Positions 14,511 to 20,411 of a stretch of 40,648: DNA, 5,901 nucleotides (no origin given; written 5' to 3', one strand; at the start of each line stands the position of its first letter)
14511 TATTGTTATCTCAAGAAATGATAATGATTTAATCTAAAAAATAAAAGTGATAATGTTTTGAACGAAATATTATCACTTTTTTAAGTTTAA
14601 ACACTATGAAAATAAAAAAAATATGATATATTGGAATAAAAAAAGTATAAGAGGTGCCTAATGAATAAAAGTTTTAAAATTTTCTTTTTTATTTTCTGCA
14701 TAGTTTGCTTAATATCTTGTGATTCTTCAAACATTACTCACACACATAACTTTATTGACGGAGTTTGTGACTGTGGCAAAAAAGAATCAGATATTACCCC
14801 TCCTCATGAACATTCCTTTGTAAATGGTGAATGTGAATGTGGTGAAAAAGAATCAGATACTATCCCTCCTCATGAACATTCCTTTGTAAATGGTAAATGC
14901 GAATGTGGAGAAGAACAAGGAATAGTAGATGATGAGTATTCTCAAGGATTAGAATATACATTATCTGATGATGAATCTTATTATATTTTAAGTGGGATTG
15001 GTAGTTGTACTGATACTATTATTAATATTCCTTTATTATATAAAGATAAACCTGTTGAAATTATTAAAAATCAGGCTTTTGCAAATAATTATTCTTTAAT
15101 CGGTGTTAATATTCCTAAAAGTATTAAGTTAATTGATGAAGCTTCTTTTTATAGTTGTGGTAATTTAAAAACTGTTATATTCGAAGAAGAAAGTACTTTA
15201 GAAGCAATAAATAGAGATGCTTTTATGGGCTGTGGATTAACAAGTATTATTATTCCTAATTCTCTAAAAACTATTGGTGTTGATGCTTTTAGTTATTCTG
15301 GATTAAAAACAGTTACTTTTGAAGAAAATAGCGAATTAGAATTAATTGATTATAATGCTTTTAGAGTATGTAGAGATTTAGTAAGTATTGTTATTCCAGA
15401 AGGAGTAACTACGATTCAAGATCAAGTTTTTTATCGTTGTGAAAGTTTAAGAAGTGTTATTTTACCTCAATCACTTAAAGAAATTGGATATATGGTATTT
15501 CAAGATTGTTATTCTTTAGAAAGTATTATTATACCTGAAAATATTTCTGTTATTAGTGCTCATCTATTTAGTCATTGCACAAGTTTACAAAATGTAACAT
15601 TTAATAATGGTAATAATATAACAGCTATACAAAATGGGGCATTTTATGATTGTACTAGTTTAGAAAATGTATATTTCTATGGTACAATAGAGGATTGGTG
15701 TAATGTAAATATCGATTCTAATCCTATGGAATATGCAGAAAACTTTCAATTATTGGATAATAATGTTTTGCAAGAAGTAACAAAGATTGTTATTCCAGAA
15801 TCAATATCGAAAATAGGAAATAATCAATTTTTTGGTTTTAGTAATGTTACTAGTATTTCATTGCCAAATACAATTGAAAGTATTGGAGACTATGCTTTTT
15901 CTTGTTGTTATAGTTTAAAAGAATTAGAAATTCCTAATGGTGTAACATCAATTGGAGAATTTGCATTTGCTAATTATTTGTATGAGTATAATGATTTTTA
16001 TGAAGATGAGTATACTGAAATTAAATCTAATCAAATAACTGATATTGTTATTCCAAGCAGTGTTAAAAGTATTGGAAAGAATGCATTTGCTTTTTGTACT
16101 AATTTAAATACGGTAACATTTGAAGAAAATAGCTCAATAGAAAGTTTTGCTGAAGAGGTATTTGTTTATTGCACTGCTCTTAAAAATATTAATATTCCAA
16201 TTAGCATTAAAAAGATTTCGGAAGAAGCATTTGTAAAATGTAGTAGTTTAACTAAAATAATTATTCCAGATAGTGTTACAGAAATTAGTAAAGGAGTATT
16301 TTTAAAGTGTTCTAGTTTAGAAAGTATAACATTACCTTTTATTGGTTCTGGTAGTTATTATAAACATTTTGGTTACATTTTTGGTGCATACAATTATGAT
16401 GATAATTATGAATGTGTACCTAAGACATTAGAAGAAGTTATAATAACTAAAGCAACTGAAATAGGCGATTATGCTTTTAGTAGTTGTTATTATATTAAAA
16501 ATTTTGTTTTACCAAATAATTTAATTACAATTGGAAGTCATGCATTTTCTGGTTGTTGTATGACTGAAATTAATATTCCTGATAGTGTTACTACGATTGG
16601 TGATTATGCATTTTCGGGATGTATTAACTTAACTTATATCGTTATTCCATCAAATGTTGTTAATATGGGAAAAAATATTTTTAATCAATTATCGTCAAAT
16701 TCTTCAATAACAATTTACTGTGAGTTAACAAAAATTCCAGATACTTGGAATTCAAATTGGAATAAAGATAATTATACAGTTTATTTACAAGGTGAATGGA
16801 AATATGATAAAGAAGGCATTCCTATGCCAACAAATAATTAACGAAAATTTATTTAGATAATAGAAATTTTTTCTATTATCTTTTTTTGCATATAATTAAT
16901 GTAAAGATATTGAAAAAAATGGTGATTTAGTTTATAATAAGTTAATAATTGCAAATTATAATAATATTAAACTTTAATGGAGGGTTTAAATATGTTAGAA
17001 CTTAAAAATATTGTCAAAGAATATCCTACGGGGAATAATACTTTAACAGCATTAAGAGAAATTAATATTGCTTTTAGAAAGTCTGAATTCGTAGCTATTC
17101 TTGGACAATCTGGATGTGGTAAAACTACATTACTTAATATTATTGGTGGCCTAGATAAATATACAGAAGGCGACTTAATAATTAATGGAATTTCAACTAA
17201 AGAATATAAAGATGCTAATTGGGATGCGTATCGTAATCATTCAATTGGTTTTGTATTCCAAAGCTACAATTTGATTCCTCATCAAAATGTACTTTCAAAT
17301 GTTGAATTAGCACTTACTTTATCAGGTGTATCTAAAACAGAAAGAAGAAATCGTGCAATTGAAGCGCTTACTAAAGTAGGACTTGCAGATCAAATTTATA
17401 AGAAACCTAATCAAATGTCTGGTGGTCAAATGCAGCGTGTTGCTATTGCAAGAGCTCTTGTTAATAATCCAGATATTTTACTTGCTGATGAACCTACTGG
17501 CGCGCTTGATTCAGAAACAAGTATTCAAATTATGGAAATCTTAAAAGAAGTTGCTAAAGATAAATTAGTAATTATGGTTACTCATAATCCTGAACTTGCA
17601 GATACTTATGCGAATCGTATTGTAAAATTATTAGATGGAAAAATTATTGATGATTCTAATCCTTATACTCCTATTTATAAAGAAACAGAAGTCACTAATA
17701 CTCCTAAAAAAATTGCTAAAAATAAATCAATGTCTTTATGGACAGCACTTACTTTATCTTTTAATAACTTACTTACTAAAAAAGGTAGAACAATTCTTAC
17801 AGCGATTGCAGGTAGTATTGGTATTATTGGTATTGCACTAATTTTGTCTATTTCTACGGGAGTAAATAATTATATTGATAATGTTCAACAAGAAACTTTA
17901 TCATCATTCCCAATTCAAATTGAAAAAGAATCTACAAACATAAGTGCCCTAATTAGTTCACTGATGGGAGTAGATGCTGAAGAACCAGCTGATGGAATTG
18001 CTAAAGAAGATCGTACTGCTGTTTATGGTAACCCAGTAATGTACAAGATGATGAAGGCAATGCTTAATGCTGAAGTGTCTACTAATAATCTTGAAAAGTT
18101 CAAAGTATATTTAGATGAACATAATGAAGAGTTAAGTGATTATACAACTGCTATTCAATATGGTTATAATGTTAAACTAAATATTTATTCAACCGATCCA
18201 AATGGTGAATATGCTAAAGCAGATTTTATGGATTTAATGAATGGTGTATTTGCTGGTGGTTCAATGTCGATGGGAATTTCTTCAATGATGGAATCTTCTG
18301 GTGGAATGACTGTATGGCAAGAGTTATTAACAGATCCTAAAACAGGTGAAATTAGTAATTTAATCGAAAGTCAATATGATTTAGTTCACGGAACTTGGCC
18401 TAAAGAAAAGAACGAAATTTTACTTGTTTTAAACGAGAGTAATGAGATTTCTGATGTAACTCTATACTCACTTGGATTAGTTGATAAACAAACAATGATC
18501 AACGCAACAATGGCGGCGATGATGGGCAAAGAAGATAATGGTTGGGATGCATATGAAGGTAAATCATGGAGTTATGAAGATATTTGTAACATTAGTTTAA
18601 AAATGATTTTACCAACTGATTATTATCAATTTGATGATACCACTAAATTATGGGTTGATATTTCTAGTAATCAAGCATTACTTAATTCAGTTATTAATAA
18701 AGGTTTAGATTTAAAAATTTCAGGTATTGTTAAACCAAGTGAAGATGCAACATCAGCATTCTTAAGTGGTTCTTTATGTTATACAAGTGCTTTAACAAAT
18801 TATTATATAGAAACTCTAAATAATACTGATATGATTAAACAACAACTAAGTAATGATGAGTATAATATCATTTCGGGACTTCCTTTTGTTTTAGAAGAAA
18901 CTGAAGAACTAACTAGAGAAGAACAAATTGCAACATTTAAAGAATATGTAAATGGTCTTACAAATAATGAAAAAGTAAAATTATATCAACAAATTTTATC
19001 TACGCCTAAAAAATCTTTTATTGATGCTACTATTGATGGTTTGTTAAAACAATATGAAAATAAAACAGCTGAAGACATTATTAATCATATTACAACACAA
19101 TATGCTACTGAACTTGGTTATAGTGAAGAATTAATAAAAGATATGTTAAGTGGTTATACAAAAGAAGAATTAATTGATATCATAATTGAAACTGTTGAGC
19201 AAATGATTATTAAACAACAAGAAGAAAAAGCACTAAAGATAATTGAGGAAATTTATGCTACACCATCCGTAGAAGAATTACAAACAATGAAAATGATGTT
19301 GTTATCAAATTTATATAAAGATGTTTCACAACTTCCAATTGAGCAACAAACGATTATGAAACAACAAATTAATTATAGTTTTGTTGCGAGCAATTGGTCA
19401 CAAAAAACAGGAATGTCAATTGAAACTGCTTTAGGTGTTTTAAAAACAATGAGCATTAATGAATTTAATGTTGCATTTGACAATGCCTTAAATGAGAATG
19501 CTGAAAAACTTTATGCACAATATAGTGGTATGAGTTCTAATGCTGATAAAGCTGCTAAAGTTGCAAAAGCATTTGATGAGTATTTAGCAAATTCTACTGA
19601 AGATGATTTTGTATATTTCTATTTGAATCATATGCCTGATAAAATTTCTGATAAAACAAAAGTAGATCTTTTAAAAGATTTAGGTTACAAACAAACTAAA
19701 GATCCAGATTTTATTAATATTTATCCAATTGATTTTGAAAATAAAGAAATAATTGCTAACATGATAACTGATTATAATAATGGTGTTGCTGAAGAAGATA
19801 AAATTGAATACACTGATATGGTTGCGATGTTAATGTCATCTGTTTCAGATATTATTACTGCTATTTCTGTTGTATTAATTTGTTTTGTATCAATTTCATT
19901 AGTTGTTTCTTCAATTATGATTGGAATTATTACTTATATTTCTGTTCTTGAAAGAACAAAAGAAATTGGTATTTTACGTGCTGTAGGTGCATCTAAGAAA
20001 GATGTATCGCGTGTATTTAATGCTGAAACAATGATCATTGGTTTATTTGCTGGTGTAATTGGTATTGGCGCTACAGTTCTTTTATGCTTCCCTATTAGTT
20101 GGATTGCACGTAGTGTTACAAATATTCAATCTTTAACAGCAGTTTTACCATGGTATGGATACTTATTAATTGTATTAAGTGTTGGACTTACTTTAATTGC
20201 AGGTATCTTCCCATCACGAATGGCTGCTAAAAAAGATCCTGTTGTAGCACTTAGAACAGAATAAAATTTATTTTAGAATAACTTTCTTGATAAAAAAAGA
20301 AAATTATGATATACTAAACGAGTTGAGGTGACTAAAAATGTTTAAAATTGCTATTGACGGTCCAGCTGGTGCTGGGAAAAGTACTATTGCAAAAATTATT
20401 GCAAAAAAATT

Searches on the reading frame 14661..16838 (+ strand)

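Call 78: search_protein_families(library=pfam, proteins=[window:14661-16838:+], max_evalue=0.001)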
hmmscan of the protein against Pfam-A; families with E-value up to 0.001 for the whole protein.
window:14661-16838:+ (726 aa): 3 families
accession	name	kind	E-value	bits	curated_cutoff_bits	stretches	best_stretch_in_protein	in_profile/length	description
PF13306.12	LRR_5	-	2.7e-116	383.3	27.7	5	229-344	3-113/127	BspA type Leucine rich repeat region (6 copies)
PF13855.12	LRR_8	-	1.7e-27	95.4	27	0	271-311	12-53/61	Leucine rich repeat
PF12799.13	LRR_4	-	6.9e-06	26.6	27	0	307-345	1-38/44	Leucine Rich repeats (2 copies)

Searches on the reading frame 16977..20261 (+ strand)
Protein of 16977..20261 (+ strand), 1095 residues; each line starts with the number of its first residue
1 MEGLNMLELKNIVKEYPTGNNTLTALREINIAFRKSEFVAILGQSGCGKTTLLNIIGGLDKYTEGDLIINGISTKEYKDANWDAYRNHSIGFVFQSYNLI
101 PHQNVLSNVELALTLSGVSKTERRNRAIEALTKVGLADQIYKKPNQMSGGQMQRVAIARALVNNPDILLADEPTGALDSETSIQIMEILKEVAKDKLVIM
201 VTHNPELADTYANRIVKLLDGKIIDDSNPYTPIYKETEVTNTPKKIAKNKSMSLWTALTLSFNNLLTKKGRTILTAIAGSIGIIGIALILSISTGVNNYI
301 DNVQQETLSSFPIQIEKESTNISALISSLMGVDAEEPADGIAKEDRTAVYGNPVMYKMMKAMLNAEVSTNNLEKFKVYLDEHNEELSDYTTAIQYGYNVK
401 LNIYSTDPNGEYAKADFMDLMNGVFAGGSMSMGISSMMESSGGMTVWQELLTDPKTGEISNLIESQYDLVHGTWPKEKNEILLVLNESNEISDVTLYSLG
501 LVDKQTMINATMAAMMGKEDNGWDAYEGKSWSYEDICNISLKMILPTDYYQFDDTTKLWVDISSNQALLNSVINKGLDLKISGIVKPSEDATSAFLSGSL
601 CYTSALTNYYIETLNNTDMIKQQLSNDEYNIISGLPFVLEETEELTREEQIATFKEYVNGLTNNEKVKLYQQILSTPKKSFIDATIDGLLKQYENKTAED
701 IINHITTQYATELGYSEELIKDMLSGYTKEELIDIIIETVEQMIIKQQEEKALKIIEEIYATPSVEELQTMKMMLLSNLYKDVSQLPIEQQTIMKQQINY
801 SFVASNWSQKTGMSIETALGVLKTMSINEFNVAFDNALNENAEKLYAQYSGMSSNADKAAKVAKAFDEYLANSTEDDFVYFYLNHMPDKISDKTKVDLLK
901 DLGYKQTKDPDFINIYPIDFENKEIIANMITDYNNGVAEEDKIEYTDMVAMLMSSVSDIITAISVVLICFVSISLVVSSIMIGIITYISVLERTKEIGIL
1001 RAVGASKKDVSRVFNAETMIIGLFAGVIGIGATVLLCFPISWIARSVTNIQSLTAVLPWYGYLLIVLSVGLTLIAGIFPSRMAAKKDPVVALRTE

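Call 17: search_protein_families(library=pfam, proteins=[window:16977-20261:+], max_evalue=0.001)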
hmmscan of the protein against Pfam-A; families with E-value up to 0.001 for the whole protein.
window:16977-20261:+ (1095 aa): 4 families
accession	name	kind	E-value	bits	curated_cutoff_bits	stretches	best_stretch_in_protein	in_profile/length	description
PF00005.33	ABC_tran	-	1.2e-33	117.1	25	1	26-174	1-136/137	ABC transporter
PF02687.27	FtsX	-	2e-18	67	25.5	1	969-1088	2-120/120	FtsX-like permease C-terminal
PF13304.12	AAA_21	-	5.6e-05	23.8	27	0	153-209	243-304/304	AAA domain, putative AbiEii toxin, Type IV TA system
PF02463.25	SMC_N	-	7.7e-05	22.7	40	1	35-211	23-205/220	RecF/RecN/SMC N terminal domain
